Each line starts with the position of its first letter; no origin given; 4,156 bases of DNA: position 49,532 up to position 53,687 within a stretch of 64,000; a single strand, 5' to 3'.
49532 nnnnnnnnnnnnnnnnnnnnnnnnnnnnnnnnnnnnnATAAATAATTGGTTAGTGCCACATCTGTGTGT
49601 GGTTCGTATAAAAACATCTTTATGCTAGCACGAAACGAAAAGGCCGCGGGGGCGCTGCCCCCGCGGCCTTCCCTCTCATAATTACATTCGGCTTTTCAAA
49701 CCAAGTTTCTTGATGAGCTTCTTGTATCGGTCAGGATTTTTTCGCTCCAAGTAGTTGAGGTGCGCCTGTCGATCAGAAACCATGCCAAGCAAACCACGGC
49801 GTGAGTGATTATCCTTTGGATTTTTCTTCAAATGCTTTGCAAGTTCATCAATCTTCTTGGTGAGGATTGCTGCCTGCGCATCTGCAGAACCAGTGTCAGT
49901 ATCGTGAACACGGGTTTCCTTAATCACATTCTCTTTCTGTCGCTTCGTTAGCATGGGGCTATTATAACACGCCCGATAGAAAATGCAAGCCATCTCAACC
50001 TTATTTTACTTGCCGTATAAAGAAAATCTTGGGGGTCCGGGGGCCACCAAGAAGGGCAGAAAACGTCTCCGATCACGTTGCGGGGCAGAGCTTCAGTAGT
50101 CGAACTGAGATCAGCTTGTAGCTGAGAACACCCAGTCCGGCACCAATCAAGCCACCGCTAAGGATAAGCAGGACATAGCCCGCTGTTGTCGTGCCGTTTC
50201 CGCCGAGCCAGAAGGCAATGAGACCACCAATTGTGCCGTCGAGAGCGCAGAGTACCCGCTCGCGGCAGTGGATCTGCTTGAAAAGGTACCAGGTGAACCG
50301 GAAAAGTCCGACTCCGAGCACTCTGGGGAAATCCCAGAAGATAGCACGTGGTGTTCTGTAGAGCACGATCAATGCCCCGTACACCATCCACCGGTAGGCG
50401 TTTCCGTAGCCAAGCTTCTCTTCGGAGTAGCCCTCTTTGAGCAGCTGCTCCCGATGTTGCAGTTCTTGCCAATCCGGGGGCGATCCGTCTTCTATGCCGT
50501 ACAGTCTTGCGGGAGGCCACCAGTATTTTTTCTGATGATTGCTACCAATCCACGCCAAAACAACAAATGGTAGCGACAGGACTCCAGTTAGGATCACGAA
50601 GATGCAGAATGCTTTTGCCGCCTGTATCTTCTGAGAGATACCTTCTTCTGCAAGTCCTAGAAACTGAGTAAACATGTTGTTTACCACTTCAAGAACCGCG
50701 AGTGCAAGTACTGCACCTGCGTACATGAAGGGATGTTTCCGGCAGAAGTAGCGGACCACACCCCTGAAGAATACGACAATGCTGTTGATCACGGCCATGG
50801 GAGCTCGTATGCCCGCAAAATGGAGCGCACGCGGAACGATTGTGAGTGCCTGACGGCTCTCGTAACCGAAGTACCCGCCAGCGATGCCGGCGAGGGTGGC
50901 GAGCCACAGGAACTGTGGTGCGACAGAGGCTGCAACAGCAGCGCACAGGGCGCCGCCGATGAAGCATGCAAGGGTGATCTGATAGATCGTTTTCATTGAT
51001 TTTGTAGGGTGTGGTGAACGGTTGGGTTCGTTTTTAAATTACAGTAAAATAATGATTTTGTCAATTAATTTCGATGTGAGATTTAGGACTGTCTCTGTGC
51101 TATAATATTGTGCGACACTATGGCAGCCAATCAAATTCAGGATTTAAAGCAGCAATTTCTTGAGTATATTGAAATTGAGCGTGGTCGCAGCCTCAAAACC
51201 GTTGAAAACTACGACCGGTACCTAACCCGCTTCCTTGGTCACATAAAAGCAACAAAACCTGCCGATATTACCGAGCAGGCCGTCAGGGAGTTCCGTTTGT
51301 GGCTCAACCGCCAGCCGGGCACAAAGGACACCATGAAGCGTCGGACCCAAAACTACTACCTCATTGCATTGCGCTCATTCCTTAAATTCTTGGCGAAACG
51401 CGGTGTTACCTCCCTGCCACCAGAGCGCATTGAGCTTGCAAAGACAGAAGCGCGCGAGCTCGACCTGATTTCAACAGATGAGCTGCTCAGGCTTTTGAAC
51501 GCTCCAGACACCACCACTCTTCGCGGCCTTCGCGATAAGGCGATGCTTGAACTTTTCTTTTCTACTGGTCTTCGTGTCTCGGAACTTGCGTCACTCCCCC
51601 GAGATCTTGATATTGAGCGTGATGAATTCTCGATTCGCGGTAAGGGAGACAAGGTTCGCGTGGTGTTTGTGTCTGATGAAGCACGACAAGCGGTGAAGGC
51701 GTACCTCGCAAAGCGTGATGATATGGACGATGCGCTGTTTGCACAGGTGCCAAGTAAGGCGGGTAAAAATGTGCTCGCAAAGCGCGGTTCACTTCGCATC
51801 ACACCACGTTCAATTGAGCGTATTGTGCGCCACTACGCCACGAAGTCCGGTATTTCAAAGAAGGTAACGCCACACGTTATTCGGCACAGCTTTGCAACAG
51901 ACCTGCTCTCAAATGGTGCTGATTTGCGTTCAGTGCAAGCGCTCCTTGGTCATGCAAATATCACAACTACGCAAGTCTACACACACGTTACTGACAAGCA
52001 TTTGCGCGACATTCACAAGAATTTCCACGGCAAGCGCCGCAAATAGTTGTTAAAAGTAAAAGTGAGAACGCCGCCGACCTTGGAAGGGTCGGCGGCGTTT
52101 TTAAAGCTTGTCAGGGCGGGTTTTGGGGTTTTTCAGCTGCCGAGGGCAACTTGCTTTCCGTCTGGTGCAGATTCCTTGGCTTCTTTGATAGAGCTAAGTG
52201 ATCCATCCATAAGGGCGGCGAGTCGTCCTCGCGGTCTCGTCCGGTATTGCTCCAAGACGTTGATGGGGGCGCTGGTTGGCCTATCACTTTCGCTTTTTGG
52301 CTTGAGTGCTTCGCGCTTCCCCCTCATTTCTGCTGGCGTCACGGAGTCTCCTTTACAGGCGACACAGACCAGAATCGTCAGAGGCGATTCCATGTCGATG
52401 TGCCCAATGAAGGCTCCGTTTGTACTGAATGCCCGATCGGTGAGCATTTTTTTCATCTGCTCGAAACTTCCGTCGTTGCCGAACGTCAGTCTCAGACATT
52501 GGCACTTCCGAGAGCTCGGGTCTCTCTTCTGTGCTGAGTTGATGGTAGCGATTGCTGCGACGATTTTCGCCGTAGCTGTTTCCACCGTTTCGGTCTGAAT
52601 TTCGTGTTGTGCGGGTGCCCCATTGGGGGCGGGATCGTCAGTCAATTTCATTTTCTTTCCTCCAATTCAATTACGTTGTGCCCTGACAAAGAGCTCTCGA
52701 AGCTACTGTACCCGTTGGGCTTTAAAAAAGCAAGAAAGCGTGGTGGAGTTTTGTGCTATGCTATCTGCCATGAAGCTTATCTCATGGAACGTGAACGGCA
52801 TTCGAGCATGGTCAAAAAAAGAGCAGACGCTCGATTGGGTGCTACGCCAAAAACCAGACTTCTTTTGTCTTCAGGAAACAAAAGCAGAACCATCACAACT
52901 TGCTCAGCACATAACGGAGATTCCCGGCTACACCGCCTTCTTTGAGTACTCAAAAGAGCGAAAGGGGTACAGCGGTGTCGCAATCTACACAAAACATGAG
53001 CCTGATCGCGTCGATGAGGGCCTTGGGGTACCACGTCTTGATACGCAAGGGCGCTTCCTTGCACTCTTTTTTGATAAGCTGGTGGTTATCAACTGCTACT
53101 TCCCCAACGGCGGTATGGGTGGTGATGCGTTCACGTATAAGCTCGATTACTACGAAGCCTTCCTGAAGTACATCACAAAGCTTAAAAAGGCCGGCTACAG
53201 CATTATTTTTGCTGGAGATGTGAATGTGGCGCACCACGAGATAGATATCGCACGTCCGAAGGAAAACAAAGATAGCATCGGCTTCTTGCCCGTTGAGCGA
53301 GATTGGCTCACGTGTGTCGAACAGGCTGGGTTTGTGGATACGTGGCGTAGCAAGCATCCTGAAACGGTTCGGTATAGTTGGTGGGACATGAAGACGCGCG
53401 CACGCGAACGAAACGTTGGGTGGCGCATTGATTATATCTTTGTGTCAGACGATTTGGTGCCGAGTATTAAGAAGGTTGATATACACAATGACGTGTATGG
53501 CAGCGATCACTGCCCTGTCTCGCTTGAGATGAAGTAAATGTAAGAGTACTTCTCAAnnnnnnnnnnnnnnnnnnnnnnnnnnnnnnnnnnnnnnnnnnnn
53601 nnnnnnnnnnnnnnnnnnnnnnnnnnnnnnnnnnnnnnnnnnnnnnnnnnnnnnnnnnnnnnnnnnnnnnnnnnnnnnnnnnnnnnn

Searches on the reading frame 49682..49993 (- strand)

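Call 24: search_protein_families(library=pfam, proteins=[window:49682-49993:-], max_evalue=0.00001)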
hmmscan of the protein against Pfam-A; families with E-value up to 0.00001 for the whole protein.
window:49682-49993:- (103 aa): 1 family
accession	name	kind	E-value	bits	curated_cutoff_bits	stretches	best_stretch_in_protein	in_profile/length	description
PF00312.27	Ribosomal_S15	-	8.9e-31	106.3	31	1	20-100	1-81/81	Ribosomal protein S15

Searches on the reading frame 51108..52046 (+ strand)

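Call 24: search_protein_families(library=pfam, proteins=[window:51108-52046:+], max_evalue=0.00001)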
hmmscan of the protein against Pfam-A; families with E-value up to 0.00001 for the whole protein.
window:51108-52046:+ (312 aa): 4 families
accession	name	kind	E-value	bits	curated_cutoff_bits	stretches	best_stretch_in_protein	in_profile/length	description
PF00589.27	Phage_integrase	-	2.9e-41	141.5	27.1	1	122-298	4-172/172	Phage integrase family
PF02899.23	Phage_int_SAM_1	-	2.1e-14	54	22.3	1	15-99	2-83/83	Phage integrase, N-terminal SAM-like domain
PF13495.12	Phage_int_SAM_4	-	6.8e-11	42.9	27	1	15-69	3-56/85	Phage integrase, N-terminal SAM-like domain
PF13102.12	Phage_int_SAM_5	-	1.9e-06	28.6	22.3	1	15-101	4-88/98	Phage integrase SAM-like domain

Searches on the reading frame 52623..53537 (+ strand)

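Call 26: search_protein_families(library=pfam, proteins=[window:52623-53537:+], max_evalue=0.00001)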
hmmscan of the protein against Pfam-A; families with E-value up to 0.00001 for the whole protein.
window:52623-53537:+ (304 aa): 2 families
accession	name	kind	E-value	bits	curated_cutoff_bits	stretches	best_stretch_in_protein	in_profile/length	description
PF03372.29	Exo_endo_phos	-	2.8e-31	109.4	24.5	1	53-296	1-225/225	Endonuclease/Exonuclease/phosphatase family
PF14529.12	Exo_endo_phos_2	-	2.1e-08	34.5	27.4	0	154-299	2-116/117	Endonuclease-reverse transcriptase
